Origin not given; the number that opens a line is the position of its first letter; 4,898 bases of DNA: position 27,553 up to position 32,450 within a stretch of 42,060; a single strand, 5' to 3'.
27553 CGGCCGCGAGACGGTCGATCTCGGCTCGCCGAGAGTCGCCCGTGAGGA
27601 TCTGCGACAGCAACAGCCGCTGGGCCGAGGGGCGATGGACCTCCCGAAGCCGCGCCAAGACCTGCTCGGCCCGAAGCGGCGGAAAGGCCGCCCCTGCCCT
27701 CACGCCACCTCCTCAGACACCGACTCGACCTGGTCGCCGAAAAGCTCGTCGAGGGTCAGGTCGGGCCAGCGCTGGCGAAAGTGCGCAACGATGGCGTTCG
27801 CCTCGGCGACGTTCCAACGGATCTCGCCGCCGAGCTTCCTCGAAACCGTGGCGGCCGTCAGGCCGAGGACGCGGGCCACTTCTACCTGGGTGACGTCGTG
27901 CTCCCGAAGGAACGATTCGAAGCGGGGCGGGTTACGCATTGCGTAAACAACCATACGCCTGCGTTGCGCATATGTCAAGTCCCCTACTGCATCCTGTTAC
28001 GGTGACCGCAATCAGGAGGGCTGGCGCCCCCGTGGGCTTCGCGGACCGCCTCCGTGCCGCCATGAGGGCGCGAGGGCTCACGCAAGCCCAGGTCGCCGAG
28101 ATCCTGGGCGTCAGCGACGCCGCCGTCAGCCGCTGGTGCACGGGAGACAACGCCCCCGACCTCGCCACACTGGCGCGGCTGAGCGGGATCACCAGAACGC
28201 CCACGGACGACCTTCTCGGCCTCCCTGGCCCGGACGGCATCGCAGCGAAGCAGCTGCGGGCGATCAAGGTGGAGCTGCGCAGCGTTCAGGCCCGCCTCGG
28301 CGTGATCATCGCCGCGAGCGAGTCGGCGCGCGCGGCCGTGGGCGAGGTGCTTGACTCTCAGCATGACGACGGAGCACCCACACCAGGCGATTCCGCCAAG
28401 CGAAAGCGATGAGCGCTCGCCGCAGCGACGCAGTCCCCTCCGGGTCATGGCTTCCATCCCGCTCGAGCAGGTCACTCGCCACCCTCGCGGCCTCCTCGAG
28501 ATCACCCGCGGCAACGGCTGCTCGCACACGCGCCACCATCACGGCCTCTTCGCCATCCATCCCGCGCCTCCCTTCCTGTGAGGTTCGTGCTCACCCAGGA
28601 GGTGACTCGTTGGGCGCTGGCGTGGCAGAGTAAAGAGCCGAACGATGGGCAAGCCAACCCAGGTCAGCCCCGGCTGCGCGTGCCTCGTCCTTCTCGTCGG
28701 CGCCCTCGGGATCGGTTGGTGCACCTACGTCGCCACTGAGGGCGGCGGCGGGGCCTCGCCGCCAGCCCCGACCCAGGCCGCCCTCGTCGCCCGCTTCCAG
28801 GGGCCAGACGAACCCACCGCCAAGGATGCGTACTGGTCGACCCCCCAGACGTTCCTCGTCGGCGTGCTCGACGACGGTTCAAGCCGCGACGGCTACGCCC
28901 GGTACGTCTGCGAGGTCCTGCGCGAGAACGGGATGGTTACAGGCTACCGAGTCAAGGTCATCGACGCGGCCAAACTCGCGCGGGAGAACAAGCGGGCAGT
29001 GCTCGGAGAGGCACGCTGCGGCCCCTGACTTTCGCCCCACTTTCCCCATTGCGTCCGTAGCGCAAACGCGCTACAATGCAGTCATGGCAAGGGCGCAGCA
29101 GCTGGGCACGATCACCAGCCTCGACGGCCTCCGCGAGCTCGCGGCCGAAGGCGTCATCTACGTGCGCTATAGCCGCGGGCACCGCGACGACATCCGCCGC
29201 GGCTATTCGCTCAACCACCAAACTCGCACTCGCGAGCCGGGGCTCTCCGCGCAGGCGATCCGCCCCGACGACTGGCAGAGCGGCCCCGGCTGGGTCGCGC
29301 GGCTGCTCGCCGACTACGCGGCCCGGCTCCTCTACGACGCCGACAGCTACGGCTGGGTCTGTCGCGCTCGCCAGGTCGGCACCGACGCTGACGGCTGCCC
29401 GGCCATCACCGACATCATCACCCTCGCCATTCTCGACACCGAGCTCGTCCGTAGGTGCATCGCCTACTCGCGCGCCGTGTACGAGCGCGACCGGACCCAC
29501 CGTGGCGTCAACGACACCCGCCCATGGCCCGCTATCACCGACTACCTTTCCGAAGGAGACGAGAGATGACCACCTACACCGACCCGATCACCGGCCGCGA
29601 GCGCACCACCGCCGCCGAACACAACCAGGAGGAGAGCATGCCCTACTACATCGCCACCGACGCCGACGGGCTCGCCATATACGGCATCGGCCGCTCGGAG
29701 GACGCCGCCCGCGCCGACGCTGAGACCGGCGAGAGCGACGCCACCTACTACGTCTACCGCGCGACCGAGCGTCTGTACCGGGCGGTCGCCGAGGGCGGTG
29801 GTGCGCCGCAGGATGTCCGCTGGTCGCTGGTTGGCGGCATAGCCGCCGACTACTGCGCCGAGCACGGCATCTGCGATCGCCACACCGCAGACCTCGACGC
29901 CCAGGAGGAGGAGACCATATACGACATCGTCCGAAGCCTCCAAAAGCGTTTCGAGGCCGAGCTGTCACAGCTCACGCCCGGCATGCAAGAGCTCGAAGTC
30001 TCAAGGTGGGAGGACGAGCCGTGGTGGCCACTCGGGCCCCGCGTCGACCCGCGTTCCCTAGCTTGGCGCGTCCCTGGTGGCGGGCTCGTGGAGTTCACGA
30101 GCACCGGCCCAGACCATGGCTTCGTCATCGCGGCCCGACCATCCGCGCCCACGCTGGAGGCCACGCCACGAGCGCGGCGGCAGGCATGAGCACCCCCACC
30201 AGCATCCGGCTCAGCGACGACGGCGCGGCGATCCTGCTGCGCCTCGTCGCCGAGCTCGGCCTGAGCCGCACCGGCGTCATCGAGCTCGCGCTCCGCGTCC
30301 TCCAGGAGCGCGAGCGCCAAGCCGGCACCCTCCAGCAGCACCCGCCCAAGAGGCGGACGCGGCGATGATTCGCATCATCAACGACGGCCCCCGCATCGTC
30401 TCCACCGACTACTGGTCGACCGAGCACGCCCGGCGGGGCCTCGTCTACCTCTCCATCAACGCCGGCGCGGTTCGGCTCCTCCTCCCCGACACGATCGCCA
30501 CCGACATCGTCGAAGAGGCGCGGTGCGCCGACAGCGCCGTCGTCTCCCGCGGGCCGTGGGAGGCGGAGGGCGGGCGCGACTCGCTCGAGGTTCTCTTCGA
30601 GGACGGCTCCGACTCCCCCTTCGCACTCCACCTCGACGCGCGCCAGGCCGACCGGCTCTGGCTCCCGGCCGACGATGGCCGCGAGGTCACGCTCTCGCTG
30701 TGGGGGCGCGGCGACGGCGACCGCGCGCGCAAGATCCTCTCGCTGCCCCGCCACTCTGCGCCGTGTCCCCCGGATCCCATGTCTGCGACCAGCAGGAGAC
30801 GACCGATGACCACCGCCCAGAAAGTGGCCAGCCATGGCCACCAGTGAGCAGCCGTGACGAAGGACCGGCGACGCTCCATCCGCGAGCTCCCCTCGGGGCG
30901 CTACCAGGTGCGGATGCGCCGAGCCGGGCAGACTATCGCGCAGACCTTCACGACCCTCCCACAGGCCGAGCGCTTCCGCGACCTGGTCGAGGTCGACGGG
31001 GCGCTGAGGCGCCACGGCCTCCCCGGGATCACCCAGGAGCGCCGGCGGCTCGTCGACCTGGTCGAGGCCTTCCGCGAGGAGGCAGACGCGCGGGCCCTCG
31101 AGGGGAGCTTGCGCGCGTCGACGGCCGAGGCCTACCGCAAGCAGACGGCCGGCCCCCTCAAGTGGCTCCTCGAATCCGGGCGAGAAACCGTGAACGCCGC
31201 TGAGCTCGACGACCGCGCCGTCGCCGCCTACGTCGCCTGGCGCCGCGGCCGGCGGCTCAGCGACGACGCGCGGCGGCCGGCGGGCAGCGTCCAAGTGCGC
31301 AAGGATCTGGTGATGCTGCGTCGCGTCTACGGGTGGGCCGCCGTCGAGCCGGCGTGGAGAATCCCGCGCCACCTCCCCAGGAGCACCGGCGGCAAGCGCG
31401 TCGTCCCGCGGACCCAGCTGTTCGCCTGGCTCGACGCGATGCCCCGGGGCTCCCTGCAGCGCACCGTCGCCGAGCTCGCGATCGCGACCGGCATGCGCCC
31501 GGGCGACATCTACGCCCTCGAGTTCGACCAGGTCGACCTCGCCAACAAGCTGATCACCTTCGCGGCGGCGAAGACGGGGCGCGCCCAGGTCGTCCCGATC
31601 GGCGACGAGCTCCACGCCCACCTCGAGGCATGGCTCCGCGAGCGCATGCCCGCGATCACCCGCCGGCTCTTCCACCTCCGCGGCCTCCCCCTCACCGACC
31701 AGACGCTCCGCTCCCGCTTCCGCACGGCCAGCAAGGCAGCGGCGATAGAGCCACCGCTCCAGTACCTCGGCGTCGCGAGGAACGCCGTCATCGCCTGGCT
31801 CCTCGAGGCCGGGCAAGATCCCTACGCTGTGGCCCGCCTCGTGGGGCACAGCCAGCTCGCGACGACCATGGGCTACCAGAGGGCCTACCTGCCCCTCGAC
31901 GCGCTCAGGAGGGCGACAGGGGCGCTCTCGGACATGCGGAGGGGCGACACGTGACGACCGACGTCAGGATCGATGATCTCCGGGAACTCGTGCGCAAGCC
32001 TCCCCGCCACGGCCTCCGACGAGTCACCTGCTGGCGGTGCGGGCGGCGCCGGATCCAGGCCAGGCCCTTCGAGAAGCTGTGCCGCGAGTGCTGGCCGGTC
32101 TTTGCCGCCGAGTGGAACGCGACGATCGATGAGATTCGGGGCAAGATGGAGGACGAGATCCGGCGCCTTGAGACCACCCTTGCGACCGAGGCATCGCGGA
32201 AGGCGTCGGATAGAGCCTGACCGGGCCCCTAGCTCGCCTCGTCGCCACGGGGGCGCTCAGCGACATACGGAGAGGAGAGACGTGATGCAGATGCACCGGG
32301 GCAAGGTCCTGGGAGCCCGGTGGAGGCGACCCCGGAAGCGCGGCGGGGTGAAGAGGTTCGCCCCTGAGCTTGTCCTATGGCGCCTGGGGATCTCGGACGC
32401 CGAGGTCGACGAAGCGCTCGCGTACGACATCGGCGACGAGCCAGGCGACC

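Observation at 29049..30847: Leaderless, separately operated four-gene operon (with an RHH protein) between immunity and integrase: candidate lysogen-expressed accessory or defence system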

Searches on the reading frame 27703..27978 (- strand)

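Call 11: search_protein_families(library=pfam, proteins=[window:27703-27978:-], max_evalue=0.001)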
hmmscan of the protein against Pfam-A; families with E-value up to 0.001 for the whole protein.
window:27703-27978:- (92 aa): 3 families
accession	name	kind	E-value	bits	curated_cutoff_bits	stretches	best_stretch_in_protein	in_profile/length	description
PF04545.22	Sigma70_r4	-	0.00027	20.8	24.1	0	6-47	8-39/50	Sigma-70, region 4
PF08667.16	BetR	-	0.00037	21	21.6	1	32-68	26-62/148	BetR domain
PF13443.12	HTH_26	-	0.00077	20.1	22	0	21-64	3-47/63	Cro/C1-type HTH DNA-binding domain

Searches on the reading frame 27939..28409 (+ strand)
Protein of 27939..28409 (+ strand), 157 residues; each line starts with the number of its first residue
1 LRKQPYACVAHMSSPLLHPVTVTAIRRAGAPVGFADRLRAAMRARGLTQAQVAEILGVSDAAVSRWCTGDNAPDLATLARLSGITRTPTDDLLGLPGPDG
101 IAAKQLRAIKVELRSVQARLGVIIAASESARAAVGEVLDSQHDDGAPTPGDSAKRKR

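Call 11: search_protein_families(library=pfam, proteins=[window:27939-28409:+], max_evalue=0.001)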
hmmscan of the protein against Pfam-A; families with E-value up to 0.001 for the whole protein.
window:27939-28409:+ (157 aa): 7 families
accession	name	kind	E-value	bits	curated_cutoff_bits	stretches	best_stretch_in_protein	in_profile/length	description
PF01381.28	HTH_3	-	1.4e-12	47.9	23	1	38-92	1-55/55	Helix-turn-helix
PF13560.12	HTH_31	-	1.1e-11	45.3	27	1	34-90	2-59/64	Helix-turn-helix domain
PF13443.12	HTH_26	-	4.6e-06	27.2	22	1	37-95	1-60/63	Cro/C1-type HTH DNA-binding domain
PF13384.12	HTH_23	-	5.5e-06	26.5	24.6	1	36-66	6-37/50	Homeodomain-like domain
PF20432.4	Xre-like-HTH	-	9.6e-05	23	25.8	1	26-69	6-45/63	Antitoxin Xre-like helix-turn-helix domain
PF08667.16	BetR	-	0.00016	22.2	21.6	1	34-142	6-112/148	BetR domain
PF14549.12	P22_Cro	-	0.00038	20.6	30.2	1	49-75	12-36/60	DNA-binding transcriptional regulator Cro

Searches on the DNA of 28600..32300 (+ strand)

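Call 9: search_dna_similar(query=window:28600-32300:+, collection=phages, mode=distant, max_rows=20)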
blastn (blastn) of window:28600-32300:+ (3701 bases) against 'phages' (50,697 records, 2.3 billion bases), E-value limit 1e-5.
No match.

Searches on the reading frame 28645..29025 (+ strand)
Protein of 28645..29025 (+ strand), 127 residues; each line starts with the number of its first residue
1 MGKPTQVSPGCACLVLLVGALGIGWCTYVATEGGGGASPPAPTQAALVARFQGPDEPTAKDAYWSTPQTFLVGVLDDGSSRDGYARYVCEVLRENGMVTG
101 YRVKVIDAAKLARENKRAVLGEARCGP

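Call 3: search_protein_families(library=pfam, proteins=[window:28645-29025:+], max_evalue=1)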
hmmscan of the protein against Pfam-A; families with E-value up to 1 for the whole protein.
window:28645-29025:+ (127 aa): 0 families

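Call 4: search_protein_families(library=phrogs, proteins=[window:28645-29025:+], max_evalue=1)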
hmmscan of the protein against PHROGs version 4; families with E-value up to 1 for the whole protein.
window:28645-29025:+ (127 aa): 1 family
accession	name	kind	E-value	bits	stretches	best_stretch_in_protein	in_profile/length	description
phrog_7191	-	unknown function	2.7e-19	70.6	1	54-125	63-135/136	-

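Call 43: search_protein_families(library=ncbifam, proteins=[window:28645-29025:+], max_evalue=0.1)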
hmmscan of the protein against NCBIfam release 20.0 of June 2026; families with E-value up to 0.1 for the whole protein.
window:28645-29025:+ (127 aa): 0 families

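Call 100: find_related_loci(query=window:28645-29025:+, collection=viral_contigs, flank=8000)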
Query window:28645-29025:+ (127 aa) in viral_contigs; peptide patterns used: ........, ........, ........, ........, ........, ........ (x = any residue, [..] = any of these).
35 stretches matched a pattern, but none encodes a relative of the query by tblastn (E <= 1e-3).
